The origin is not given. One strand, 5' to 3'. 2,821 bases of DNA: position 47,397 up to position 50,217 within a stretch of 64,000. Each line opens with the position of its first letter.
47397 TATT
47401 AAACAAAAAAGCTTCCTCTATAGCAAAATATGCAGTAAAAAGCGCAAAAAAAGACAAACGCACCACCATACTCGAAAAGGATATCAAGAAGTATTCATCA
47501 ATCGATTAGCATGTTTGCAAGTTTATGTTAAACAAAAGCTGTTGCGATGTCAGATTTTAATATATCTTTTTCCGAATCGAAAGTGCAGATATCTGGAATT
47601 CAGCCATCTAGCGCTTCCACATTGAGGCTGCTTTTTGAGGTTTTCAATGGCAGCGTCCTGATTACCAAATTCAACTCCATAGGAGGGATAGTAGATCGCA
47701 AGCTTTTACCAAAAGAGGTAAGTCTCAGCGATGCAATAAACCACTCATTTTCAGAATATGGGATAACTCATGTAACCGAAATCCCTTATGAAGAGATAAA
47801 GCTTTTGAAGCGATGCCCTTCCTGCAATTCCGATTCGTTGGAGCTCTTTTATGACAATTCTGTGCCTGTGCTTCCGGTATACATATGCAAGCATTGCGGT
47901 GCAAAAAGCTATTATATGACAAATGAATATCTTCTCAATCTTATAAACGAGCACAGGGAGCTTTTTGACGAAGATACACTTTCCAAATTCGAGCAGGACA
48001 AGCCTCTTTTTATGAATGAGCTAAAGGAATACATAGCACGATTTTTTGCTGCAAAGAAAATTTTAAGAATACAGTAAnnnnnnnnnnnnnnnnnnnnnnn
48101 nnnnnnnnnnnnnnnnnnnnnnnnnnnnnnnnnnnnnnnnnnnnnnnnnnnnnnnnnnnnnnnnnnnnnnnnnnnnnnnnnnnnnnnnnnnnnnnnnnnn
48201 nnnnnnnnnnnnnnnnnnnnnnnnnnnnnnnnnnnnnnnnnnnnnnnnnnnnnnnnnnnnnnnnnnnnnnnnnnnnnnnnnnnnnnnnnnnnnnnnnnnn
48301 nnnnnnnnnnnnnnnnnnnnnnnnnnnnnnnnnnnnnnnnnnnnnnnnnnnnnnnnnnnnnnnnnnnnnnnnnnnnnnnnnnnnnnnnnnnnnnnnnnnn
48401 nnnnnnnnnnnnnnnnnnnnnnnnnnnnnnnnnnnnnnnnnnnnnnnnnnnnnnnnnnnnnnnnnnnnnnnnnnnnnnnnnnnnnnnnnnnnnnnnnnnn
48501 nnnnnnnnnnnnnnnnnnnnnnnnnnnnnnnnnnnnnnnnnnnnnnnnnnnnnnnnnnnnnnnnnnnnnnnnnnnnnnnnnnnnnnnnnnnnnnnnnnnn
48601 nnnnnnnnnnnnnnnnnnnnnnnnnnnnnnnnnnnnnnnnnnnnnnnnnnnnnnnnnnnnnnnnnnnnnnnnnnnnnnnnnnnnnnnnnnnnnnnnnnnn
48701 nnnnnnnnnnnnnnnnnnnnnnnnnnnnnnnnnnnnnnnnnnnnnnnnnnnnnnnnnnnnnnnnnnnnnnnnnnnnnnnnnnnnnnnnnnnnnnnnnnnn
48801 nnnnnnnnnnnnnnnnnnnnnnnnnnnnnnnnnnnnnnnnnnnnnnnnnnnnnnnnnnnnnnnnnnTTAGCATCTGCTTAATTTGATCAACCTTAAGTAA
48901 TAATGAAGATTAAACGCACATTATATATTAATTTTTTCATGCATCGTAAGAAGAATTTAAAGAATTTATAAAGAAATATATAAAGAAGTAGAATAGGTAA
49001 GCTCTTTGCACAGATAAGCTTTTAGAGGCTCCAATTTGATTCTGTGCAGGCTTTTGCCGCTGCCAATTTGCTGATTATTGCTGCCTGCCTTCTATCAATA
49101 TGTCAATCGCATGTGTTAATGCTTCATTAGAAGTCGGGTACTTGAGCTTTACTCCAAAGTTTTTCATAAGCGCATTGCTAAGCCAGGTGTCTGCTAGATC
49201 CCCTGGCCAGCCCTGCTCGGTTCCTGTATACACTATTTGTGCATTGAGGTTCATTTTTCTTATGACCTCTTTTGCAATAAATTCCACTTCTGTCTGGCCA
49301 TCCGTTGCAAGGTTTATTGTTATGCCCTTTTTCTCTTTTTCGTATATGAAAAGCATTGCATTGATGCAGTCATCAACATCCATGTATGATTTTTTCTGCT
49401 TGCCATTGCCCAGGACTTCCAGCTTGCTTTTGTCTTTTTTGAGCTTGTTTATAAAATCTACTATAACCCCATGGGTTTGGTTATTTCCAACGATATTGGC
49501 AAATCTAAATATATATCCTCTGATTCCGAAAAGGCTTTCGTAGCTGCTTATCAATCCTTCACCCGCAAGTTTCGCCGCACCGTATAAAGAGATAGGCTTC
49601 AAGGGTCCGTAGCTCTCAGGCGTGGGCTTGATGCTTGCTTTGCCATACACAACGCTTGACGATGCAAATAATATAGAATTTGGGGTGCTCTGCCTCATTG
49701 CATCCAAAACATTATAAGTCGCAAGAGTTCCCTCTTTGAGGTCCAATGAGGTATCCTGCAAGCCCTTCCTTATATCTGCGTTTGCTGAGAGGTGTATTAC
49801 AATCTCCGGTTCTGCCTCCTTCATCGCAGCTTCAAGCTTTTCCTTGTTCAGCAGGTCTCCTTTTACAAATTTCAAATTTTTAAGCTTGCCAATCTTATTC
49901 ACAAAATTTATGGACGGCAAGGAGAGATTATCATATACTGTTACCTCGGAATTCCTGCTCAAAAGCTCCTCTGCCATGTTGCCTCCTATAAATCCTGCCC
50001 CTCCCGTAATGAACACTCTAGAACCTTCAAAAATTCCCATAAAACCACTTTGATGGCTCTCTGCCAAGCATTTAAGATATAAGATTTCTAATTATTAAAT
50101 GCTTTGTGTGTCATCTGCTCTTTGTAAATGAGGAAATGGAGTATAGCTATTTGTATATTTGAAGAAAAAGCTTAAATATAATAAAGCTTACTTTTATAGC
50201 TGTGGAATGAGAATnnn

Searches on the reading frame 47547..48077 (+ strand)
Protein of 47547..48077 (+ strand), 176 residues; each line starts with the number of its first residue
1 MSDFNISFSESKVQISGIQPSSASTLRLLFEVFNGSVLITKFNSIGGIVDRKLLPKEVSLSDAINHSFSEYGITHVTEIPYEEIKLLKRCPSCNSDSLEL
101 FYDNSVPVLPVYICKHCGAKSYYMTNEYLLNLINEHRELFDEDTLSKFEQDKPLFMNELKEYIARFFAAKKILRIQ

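Call 27: search_protein_families(library=pfam, proteins=[window:47547-48077:+], max_evalue=0.01)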
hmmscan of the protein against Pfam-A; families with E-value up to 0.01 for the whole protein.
window:47547-48077:+ (176 aa): 1 family
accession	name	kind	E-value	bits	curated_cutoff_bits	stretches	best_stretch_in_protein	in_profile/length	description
PF02701.20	Zn_ribbon_Dof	-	0.0069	17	26.6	0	88-118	4-35/59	Dof domain, zinc finger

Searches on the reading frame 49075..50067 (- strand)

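Call 27: search_protein_families(library=pfam, proteins=[window:49075-50067:-], max_evalue=0.01)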
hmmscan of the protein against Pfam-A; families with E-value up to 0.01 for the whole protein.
window:49075-50067:- (330 aa): 9 families
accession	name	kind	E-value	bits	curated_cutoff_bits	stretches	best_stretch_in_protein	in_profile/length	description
PF01370.27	Epimerase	-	2.8e-48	164.9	20.9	1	18-253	1-239/240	NAD dependent epimerase/dehydratase family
PF16363.11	GDP_Man_Dehyd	-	8.9e-41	140.9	27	1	19-270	1-264/332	GDP-mannose 4,6 dehydratase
PF04321.23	RmlD_sub_bind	-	1.4e-14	54.3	27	1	17-285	2-244/287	RmlD substrate binding domain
PF01073.25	3Beta_HSD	-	4.8e-14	52.5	22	1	20-227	2-214/280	3-beta hydroxysteroid dehydrogenase/isomerase family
PF02719.21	Polysacc_synt_2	-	3.5e-11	43.3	20.2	1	18-284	1-264/293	Polysaccharide biosynthesis protein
PF07993.18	NAD_binding_4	-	1.1e-09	38.3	20.1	1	63-205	61-219/258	Male sterility protein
PF13460.12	NAD_binding_10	-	1e-07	32.4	27.2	1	22-144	1-105/184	NAD(P)H-binding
PF00106.31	adh_short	-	1.9e-06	27.9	26.6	1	18-99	3-87/195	short chain dehydrogenase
PF03435.24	Sacchrp_dh_NADP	-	0.004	17.9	25.1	1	23-96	5-78/129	Saccharopine dehydrogenase NADP binding domain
